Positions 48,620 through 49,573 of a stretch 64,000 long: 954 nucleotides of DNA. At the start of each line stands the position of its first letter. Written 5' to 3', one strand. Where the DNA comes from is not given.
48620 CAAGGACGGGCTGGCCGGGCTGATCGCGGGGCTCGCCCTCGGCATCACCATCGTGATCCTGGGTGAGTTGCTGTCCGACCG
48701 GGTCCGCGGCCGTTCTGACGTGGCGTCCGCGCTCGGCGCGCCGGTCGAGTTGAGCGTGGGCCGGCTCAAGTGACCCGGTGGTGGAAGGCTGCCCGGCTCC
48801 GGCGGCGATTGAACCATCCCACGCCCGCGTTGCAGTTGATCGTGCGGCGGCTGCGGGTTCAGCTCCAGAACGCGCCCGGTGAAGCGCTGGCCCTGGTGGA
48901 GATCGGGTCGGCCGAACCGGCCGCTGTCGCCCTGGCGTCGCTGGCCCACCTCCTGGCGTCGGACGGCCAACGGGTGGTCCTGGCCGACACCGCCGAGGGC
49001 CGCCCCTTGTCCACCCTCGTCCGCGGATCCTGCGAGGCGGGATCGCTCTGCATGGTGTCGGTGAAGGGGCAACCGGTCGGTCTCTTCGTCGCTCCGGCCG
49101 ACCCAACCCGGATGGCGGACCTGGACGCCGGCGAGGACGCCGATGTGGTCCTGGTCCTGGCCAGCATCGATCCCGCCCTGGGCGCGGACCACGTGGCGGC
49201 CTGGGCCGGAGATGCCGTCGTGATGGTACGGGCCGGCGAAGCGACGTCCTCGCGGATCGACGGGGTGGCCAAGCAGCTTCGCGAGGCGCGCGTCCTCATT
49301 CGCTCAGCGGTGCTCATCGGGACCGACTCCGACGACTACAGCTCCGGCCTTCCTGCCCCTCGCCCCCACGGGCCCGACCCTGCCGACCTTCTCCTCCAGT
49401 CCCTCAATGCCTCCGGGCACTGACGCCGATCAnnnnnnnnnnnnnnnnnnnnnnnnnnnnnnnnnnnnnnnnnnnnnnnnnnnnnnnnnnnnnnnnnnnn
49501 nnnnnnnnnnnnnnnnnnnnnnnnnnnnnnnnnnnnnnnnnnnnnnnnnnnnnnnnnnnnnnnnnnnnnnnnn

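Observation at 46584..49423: Duplicated split-BY-kinase modules in which the kinase domain has lost its P-loop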

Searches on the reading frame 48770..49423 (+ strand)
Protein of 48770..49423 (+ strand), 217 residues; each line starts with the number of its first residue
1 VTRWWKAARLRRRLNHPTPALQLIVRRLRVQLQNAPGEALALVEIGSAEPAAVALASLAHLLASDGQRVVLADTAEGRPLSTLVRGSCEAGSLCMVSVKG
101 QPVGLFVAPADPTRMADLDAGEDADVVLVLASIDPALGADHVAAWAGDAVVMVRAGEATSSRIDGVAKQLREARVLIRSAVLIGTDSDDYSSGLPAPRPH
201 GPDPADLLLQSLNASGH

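Call 4: search_protein_families(library=pfam, proteins=[window:48770-49423:+], max_evalue=1)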
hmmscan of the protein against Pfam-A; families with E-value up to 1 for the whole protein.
window:48770-49423:+ (217 aa): 0 families

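Call 6: search_protein_families(library=ncbifam, proteins=[window:48770-49423:+], max_evalue=1)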
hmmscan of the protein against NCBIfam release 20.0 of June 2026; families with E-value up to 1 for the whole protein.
window:48770-49423:+ (217 aa): 0 families

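Call 11: find_homologous_proteins(query=window:48770-49423:+, max_evalue=0.001)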
Query window:48770-49423:+ (217 aa): 14 proteins with E <= 0.001 among 5835 candidates.
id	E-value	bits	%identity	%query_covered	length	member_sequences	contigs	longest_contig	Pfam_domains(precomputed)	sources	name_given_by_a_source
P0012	8.1e-132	455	100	100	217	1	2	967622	-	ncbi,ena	-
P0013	2.7e-96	339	76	100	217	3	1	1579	-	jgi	jgi:hypothetical protein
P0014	2.8e-89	316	69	96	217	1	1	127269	-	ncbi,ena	-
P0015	3.1e-70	254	61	96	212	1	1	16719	-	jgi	jgi:hypothetical protein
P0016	1.1e-69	252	58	99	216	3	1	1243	-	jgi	jgi:hypothetical protein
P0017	6.3e-67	243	58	100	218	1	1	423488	-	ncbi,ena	-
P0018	3.7e-65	238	57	99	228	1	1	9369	-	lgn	-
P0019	1.1e-64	236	59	98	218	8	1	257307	-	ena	-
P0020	3.9e-64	234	68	80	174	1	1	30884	-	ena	-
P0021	4.1e-62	228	56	99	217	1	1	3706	-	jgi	jgi:hypothetical protein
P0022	2.2e-61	225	62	89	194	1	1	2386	-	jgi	jgi:hypothetical protein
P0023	9.9e-54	200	58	89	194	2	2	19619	-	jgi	-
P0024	2.5e-29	121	45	81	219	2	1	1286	-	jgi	jgi:hypothetical protein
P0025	2.6e-13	68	38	82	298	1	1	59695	-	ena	-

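Call 17: search_solved_structures(query=A1, max_evalue=10, show_alignments=2)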
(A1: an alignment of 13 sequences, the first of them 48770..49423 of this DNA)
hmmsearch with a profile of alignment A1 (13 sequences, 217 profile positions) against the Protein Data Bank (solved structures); distinct sequences matched with E-value up to 10: 4.
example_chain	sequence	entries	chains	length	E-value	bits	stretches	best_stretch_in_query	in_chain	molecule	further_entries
1vma_A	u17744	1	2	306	0.18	14.4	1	46-76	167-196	cell division protein FtsY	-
8i4n_A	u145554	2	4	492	0.25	13.9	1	146-181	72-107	6-phosphogluconate dehydrogenase, decarboxylating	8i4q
6z0p_A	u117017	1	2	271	0.26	13.8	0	56-80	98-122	BceF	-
6qkg_A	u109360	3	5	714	0.46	13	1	136-170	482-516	NCR A | NCR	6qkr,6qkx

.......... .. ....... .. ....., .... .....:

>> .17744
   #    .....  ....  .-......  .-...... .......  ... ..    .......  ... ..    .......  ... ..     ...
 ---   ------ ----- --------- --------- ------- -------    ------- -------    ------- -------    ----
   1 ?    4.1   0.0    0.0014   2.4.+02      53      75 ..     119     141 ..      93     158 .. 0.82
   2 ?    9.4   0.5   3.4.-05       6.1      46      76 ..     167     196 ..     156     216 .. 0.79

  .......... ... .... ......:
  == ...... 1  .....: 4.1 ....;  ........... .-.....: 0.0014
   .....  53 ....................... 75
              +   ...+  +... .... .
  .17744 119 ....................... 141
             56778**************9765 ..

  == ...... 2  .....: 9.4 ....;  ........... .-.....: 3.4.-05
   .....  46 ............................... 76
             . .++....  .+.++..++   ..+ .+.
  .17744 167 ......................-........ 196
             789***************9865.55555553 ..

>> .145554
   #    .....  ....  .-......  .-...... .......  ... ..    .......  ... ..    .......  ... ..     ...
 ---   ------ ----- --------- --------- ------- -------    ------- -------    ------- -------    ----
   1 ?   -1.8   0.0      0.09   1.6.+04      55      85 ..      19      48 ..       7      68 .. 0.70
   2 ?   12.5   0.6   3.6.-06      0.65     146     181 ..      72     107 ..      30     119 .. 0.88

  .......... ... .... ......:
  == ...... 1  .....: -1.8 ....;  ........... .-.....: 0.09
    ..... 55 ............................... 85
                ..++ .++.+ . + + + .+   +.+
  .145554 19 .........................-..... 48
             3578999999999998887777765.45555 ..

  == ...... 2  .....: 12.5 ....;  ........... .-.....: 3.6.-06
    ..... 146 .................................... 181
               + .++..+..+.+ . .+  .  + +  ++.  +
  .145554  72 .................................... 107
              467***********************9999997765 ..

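Call 24: find_encoding_contigs(protein=P0012, flank=10000, max_places=3)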
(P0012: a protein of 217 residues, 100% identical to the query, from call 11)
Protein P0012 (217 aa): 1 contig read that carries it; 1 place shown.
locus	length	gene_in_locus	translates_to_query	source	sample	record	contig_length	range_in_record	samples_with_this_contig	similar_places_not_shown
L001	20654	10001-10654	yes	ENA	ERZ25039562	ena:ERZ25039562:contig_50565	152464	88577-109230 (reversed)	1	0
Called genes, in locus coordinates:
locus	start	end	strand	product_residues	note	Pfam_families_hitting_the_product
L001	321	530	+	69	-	-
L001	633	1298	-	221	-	-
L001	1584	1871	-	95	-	-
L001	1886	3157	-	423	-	PF13313:DUF4082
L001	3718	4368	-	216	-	-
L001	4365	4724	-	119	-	-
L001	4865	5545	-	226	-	-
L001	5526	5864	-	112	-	PF13439:Glyco_transf_4 (weak)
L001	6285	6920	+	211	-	PF04542:Sigma70_r2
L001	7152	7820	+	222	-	PF00072:Response_reg, PF00196:GerE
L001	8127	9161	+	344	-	-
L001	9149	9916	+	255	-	-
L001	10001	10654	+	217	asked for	-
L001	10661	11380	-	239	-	-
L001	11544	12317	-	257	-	PF13229:Beta_helix (weak)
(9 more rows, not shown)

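Call 29: predict_structure(alignment_id=A1)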
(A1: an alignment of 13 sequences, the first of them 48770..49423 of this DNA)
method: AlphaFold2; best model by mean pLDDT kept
length: 217 residues; sequences in the alignment: 13
mean_pLDDT: 83.2   pTM: 0.80
mean pLDDT of the five models: 83.2, 78.6, 75.6, 67.4, 66.6
residues with pLDDT >= 90: 103; 70-90: 69; 50-70: 37; < 50: 8
segments of 3 or more residues with pLDDT < 50: 198-202, 215-217
pLDDT, mean of each block of 10 residues (from residue 1): 74 86 93 90 92 96 95 91 81 89 90 65 87 90 91 89 95 95 76 56 52 48
secondary structure, 60 per line:
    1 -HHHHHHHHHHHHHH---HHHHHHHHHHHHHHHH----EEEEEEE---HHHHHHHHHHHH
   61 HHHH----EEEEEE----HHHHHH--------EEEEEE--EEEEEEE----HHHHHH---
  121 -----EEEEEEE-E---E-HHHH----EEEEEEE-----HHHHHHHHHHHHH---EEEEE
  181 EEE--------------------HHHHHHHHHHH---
elements in order: H2-15 H19-34 E39-45 H49-64 E69-74 H79-84 E93-98 E101-107 H112-117 E126-132 H140-143 E148-154 H160-172 E176-183 H204-214

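Call 69: find_related_loci(query=A1, collection=metagenome_contigs, flank=7000)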
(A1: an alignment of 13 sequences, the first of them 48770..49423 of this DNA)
Query A1 (217 aa) in metagenome_contigs; peptide patterns used: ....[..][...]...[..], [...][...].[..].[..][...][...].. (x = any residue, [..] = any of these).
600 stretches matched a pattern, but none encodes a relative of the query by tblastn (E <= 1e-3).

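Call 74: search_protein_families(library=pfam, alignment_id=A1, max_evalue=1)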
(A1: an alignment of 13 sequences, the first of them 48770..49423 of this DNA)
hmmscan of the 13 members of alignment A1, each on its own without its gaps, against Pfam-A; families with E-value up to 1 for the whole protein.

A. member 1, window:48770-49423:+ (217 aa): 0 families

B. families by the number of members that match (of 13 scanned): 10 families
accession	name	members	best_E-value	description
PF01656.29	CbiA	4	0.036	CobQ/CobB/MinD/ParA nucleotide binding domain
PF18910.5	DUF5665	1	0.018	Domain of unknown function (DUF5665)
PF07015.17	VirC1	1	0.067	VirC1 protein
PF09948.15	PpoB2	1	0.076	Copper chaperone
PF13464.11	RodZ_C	1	0.078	RodZ C-terminal domain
PF06016.17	Reovirus_L2_8th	1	0.093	Reovirus core-spike protein lambda-2 (L2), C-terminal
PF13807.11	GNVR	1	0.1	G-rich domain on putative tyrosine kinase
PF00834.25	Ribul_P_3_epim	1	0.18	Ribulose-phosphate 3 epimerase family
PF23433.1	DUF7119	1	0.27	Family of unknown function (DUF7119)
PF19386.4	DUF5961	1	0.28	Family of unknown function (DUF5961)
